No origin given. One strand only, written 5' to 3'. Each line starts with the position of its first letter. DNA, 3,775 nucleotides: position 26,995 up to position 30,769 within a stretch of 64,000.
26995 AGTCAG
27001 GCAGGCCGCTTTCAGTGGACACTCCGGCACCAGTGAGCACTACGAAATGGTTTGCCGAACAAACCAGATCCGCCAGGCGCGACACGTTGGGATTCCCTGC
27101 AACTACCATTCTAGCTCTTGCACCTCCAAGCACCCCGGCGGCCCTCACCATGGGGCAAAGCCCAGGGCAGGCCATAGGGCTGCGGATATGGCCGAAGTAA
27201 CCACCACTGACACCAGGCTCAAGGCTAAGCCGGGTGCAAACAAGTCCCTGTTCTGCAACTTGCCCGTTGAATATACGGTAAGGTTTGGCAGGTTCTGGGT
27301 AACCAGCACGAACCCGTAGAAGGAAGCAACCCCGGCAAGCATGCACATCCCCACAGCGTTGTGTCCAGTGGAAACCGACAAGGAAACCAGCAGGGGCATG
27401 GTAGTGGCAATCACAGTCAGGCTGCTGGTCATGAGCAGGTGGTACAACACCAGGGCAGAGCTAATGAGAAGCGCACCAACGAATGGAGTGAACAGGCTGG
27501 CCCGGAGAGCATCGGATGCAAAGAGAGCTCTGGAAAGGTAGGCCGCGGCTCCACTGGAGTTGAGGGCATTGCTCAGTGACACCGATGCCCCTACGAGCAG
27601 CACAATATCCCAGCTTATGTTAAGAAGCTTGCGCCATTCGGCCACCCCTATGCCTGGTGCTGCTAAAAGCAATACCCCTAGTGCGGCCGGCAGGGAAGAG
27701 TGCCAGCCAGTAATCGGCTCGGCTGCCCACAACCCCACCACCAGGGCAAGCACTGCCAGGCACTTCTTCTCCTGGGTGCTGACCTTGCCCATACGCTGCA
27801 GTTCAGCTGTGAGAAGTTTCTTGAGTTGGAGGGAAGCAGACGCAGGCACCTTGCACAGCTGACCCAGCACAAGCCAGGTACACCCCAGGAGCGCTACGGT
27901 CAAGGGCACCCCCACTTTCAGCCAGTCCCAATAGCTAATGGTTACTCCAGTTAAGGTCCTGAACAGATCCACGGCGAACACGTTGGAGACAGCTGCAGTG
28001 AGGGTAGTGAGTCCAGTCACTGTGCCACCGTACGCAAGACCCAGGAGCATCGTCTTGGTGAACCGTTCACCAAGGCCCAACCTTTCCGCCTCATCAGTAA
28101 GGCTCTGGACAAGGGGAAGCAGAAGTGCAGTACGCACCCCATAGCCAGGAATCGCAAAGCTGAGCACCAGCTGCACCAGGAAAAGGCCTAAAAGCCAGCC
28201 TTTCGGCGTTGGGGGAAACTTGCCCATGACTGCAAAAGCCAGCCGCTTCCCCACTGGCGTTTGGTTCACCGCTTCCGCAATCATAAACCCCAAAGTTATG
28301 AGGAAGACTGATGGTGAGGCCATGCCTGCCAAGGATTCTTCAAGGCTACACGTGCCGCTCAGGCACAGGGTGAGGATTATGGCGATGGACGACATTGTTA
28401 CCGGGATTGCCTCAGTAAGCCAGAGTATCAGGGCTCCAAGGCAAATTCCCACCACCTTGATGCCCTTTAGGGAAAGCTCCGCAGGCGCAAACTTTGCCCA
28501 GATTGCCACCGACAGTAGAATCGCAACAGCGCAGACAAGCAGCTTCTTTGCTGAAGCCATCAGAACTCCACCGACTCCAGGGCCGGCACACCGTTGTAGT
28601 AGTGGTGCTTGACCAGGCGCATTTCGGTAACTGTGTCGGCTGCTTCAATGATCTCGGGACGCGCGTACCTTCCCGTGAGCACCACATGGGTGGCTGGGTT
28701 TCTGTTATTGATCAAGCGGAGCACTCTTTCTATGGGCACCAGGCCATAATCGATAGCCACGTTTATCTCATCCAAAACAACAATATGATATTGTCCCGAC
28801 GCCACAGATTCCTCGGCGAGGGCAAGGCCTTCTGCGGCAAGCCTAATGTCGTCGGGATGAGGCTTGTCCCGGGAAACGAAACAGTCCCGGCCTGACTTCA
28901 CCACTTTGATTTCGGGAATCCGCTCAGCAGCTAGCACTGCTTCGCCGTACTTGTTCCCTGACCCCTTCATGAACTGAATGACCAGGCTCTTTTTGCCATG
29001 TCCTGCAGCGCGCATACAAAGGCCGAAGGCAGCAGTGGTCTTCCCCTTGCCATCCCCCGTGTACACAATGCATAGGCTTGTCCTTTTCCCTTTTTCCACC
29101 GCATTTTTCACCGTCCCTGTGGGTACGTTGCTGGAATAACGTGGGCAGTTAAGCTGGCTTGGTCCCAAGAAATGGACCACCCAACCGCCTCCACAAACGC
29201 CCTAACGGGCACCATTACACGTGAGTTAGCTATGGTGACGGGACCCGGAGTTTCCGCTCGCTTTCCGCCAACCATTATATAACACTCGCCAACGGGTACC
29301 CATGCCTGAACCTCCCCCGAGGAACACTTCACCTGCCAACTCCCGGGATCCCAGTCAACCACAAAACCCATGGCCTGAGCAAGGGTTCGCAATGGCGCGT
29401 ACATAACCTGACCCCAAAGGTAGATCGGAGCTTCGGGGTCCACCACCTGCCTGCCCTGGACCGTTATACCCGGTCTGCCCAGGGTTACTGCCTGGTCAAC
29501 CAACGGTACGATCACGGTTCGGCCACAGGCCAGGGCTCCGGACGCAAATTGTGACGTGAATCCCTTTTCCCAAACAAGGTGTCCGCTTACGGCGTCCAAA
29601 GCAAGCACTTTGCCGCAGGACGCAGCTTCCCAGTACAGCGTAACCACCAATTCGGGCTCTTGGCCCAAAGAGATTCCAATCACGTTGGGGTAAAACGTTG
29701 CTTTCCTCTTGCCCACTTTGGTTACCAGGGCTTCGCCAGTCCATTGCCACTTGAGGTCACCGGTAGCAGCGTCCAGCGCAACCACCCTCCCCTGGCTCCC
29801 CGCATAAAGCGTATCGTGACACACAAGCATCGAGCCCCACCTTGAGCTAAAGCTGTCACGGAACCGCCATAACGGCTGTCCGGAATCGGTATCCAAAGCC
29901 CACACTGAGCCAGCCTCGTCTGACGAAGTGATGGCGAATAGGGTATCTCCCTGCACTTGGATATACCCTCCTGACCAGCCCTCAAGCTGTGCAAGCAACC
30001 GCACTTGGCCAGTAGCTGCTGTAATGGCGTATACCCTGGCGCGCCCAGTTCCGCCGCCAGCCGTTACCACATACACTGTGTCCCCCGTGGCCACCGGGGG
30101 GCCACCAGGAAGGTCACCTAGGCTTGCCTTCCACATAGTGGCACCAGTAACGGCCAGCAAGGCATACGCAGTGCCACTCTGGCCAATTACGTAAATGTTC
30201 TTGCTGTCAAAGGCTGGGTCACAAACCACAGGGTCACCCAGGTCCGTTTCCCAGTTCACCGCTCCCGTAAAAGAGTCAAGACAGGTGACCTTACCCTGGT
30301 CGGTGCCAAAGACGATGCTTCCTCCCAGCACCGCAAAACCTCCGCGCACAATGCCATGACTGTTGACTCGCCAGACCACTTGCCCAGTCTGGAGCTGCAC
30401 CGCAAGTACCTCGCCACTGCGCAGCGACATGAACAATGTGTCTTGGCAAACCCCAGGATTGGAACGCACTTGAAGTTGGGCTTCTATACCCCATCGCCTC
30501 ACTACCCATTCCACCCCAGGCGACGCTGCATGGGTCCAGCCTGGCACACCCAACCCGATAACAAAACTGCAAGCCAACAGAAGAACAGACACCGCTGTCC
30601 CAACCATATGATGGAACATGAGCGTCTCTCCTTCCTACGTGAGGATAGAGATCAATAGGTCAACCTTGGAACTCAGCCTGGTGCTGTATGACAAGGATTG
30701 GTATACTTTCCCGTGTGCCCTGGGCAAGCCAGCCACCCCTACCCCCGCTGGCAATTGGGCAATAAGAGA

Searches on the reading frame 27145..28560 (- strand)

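Call 34: search_protein_families(library=pfam, proteins=[window:27145-28560:-], max_evalue=0.00001)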
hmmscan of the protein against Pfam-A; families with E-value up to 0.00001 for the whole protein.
window:27145-28560:- (471 aa): 2 families
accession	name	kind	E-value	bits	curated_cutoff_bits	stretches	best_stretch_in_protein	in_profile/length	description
PF00939.25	Na_sulph_symp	-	4.5e-51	174.7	27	1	9-467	6-470/472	Sodium:sulfate symporter transmembrane region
PF03600.22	CitMHS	-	1.8e-23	83.7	31.9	1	44-400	1-323/336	Citrate transporter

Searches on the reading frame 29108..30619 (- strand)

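Call 34: search_protein_families(library=pfam, proteins=[window:29108-30619:-], max_evalue=0.00001)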
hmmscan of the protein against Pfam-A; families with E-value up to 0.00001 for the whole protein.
window:29108-30619:- (503 aa): 4 families
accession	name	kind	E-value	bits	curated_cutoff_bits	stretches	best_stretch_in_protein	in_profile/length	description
PF13360.13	PQQ_2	-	4e-37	128.6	27.6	2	149-292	3-143/233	Outer membrane protein assembly factor BamB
PF13570.13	Beta-prop_ACSF4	-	2.2e-21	77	133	1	62-205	22-166/329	Beta-alanine-activating enzyme, beta-propeller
PF07833.16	Cu_amine_oxidN1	-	1.5e-17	63.9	24.2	1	387-492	2-106/108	Copper amine oxidase N-terminal domain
PF01011.28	PQQ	-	2.6e-12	46.7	26.7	0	265-348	54-136/595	Glucose/ethanol/alcohol dehydrogenase, beta-propeller domain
